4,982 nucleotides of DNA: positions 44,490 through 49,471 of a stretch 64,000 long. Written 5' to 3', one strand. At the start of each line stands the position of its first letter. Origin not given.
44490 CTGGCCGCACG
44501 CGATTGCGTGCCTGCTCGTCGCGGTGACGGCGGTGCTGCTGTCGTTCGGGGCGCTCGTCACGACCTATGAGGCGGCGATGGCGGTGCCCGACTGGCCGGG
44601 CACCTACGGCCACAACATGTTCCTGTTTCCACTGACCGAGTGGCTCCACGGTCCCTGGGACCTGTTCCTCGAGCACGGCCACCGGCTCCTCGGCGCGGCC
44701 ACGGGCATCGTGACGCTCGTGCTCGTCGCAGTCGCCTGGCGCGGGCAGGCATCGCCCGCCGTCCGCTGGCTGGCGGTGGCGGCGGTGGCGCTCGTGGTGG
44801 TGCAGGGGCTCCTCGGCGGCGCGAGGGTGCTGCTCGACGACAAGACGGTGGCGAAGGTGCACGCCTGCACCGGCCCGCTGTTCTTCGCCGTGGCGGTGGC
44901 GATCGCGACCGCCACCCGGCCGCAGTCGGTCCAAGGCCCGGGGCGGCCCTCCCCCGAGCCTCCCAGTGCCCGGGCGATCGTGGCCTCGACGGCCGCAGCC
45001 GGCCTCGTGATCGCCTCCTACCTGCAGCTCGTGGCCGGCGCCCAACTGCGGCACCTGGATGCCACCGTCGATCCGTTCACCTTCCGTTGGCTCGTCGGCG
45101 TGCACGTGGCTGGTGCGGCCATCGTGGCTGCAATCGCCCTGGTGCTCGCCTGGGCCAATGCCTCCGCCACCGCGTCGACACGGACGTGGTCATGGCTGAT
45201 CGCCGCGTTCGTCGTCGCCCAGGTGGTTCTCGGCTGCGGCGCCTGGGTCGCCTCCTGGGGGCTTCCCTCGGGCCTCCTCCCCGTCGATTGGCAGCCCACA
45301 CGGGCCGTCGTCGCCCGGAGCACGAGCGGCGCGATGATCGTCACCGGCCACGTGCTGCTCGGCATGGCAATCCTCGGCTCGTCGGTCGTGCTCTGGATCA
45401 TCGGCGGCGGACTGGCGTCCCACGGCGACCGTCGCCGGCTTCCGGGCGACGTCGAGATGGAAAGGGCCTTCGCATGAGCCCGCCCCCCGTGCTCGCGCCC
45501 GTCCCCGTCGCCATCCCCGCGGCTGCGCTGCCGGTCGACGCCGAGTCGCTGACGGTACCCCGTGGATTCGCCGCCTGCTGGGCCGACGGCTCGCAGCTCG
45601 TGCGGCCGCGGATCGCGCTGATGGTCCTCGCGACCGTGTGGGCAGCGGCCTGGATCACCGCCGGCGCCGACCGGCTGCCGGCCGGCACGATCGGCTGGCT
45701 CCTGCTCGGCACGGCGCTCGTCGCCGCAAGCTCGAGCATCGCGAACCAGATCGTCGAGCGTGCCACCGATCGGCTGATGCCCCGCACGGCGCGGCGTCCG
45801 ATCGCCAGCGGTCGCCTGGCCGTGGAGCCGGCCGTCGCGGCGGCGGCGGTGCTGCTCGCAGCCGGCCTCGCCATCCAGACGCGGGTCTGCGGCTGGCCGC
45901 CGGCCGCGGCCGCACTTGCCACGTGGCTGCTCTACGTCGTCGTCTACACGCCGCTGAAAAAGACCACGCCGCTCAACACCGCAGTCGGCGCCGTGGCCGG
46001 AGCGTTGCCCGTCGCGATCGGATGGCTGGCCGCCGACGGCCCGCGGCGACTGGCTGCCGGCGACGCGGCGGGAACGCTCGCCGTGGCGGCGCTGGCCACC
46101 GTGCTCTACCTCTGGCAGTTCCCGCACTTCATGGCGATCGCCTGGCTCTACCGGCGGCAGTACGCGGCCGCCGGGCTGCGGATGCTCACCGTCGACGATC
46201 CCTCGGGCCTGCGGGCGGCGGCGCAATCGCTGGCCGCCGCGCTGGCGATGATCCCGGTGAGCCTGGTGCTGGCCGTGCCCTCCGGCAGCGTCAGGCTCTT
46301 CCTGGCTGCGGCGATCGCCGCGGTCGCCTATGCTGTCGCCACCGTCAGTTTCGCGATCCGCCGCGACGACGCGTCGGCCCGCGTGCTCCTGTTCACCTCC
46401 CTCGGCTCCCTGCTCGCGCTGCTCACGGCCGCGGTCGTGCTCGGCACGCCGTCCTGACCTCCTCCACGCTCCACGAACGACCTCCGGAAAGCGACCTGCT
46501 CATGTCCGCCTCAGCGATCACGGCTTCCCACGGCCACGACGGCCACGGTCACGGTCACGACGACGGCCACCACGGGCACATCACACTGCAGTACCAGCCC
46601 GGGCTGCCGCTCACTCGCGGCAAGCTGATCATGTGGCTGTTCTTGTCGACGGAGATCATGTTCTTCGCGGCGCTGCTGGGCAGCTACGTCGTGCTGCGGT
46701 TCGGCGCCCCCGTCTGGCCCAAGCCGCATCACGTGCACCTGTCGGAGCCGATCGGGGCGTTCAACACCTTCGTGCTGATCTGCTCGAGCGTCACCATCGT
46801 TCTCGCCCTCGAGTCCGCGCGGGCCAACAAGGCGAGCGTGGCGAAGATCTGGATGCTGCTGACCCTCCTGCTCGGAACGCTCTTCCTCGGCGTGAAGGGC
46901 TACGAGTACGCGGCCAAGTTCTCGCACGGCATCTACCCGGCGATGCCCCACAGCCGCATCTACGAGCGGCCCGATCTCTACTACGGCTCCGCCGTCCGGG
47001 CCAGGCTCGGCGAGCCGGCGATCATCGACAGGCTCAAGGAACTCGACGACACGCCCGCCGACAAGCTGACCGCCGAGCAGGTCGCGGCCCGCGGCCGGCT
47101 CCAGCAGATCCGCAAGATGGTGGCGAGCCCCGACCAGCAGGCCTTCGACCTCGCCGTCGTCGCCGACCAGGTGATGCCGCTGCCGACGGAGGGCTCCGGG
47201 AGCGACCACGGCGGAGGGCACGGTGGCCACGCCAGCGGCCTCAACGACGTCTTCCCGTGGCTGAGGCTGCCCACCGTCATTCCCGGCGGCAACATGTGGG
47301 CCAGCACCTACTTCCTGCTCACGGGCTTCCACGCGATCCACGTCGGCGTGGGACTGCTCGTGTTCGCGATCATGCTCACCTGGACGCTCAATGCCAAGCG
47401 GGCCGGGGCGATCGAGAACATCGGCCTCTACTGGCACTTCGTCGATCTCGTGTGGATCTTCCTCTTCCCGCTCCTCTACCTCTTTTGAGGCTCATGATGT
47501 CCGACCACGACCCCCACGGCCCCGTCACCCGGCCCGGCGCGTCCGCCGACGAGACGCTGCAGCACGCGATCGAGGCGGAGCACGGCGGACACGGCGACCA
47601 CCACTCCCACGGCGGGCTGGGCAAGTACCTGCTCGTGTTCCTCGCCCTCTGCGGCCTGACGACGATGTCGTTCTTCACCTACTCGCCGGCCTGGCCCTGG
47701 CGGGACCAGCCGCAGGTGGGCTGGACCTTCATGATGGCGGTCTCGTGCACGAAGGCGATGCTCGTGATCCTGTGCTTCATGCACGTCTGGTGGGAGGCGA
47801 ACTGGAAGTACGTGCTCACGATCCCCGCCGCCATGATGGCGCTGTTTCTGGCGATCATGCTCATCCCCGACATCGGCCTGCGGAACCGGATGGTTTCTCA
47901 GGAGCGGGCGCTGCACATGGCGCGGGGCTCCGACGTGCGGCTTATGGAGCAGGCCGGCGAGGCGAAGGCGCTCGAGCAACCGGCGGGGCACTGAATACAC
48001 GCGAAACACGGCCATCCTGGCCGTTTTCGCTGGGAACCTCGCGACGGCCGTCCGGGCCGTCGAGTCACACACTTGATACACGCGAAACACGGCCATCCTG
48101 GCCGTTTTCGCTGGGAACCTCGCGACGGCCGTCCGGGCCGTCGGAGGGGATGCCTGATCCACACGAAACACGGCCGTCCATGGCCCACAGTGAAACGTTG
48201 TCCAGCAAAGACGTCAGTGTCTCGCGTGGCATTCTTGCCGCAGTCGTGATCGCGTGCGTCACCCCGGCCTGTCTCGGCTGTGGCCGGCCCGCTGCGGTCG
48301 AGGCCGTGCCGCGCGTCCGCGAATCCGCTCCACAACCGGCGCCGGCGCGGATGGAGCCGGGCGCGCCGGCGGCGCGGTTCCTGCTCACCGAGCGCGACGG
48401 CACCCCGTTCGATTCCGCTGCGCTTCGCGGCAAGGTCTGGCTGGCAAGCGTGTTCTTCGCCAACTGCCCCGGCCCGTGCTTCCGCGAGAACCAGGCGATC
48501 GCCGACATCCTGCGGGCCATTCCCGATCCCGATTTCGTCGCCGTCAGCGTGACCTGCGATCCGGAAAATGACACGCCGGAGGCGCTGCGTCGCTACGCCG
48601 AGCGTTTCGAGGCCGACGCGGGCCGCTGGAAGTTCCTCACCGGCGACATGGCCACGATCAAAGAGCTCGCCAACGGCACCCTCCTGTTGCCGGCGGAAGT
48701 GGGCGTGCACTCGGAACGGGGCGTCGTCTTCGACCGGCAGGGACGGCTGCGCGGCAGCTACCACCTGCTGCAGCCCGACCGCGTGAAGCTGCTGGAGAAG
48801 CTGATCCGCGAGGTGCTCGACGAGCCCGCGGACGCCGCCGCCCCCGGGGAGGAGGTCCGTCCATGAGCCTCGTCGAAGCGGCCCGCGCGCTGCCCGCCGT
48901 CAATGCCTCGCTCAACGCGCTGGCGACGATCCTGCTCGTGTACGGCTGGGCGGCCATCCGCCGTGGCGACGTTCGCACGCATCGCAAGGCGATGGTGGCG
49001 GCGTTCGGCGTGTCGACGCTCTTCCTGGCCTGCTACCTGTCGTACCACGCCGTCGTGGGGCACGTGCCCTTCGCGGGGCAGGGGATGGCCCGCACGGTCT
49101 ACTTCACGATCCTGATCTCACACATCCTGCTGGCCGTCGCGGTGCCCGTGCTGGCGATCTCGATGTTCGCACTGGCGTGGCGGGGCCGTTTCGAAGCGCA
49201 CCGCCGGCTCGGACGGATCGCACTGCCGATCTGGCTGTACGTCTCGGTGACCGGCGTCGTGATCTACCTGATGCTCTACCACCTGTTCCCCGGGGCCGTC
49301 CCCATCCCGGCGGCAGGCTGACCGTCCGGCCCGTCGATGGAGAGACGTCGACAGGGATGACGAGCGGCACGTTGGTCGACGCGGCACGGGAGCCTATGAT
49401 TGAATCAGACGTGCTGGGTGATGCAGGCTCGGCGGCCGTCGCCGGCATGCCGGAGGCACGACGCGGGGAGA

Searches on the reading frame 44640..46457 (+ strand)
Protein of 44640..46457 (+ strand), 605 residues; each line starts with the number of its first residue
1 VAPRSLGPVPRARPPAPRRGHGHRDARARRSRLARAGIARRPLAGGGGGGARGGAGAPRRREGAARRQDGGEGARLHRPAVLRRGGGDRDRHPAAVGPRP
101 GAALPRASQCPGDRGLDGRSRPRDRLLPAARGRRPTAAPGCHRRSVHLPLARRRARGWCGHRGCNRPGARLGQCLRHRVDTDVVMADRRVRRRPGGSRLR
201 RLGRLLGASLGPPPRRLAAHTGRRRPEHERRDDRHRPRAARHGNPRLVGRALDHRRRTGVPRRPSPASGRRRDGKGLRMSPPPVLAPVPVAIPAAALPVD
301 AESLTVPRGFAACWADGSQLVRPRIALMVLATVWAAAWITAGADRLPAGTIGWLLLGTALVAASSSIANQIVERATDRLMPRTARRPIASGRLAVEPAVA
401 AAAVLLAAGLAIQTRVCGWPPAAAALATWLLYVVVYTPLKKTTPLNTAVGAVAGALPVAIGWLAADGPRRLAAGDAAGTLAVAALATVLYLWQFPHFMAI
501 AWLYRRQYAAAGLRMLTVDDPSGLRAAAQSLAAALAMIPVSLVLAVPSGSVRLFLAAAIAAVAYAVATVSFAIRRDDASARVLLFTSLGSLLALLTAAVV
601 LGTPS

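Call 19: search_protein_families(library=pfam, proteins=[window:44640-46457:+], max_evalue=0.001)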
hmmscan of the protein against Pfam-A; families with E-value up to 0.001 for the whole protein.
window:44640-46457:+ (605 aa): 1 family
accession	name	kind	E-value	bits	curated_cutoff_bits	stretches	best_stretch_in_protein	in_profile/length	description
PF01040.23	UbiA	-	1.2e-40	139.8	34.2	1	330-587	2-248/250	UbiA prenyltransferase family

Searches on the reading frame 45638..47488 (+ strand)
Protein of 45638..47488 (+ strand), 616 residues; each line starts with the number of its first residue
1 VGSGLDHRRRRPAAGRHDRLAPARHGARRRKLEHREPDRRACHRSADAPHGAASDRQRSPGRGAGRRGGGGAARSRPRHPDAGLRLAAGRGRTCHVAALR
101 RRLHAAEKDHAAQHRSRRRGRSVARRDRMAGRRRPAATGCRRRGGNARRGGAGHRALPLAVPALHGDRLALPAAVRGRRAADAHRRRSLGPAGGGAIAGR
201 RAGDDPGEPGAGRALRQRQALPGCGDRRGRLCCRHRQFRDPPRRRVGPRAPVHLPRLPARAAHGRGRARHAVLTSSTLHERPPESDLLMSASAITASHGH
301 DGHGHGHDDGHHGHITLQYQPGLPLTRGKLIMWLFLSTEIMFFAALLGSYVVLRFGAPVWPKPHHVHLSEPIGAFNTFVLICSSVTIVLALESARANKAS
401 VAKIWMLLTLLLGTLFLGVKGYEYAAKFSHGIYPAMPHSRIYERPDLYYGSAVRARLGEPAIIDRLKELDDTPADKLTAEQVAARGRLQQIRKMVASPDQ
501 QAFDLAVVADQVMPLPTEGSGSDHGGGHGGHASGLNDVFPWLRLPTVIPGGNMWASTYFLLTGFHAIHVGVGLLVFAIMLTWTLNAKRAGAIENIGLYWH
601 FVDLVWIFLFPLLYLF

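Call 19: search_protein_families(library=pfam, proteins=[window:45638-47488:+], max_evalue=0.001)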
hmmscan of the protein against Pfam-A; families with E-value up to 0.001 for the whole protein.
window:45638-47488:+ (616 aa): 1 family
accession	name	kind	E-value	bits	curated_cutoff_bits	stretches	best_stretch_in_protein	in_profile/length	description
PF00510.24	COX3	-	2.6e-14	54.2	23.8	2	553-615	189-255/258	Cytochrome c oxidase subunit III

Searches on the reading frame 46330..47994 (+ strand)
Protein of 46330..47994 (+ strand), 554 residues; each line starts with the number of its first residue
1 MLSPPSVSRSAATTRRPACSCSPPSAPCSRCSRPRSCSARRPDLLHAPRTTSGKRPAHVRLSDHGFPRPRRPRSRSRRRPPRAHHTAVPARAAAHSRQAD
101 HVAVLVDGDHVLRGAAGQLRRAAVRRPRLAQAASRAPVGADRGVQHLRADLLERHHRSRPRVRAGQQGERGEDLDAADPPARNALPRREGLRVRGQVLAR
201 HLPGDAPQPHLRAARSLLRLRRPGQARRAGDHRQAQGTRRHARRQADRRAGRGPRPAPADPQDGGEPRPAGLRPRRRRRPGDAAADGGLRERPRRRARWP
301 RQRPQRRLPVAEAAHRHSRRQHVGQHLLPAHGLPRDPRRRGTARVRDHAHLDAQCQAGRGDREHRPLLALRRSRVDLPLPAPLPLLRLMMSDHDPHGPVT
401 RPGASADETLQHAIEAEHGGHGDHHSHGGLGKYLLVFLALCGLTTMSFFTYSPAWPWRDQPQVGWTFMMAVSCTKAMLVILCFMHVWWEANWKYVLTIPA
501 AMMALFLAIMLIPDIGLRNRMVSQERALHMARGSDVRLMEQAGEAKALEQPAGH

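Call 19: search_protein_families(library=pfam, proteins=[window:46330-47994:+], max_evalue=0.001)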
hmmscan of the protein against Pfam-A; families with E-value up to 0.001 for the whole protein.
window:46330-47994:+ (554 aa): 1 family
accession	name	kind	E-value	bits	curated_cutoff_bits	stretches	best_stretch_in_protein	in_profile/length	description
PF03626.19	COX4_pro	-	1.9e-09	38.2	28.9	1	435-507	2-71/72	Prokaryotic Cytochrome C oxidase subunit IV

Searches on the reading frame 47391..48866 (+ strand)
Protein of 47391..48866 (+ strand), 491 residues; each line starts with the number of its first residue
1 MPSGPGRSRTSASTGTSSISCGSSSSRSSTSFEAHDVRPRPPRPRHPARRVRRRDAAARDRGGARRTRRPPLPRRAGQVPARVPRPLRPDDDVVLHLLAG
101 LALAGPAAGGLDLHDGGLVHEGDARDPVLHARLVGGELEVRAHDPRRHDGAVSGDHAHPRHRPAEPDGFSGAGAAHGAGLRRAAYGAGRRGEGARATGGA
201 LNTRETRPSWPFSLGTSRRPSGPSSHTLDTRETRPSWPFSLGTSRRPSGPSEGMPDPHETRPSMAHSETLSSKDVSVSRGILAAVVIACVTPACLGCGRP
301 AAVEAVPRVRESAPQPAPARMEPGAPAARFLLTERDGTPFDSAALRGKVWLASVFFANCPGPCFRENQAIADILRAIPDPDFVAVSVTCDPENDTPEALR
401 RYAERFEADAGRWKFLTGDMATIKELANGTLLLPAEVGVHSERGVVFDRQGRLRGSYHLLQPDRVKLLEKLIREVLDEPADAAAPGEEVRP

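Call 19: search_protein_families(library=pfam, proteins=[window:47391-48866:+], max_evalue=0.001)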
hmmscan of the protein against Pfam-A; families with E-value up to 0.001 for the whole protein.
window:47391-48866:+ (491 aa): 1 family
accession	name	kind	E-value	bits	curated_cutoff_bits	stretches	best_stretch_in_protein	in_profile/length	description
PF02630.20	SCO1-SenC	-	2.7e-17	63.4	22.8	1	328-428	2-101/134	SCO1/SenC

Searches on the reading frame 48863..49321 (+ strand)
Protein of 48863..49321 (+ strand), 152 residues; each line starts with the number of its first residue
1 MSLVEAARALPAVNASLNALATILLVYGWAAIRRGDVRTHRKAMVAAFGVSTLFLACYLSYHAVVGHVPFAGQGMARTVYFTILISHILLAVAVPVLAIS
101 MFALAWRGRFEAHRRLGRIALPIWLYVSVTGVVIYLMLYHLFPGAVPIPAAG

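Call 19: search_protein_families(library=pfam, proteins=[window:48863-49321:+], max_evalue=0.001)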
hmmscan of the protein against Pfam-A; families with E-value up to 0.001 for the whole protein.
window:48863-49321:+ (152 aa): 2 families
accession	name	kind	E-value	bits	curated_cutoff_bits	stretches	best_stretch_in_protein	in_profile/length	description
PF04238.17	DUF420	-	5.4e-44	150.1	30.5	1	10-138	1-130/130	Protein of unknown function (DUF420)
PF10067.14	DUF2306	-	9e-05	23.1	31.6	0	17-70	69-124/147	Predicted membrane protein (DUF2306)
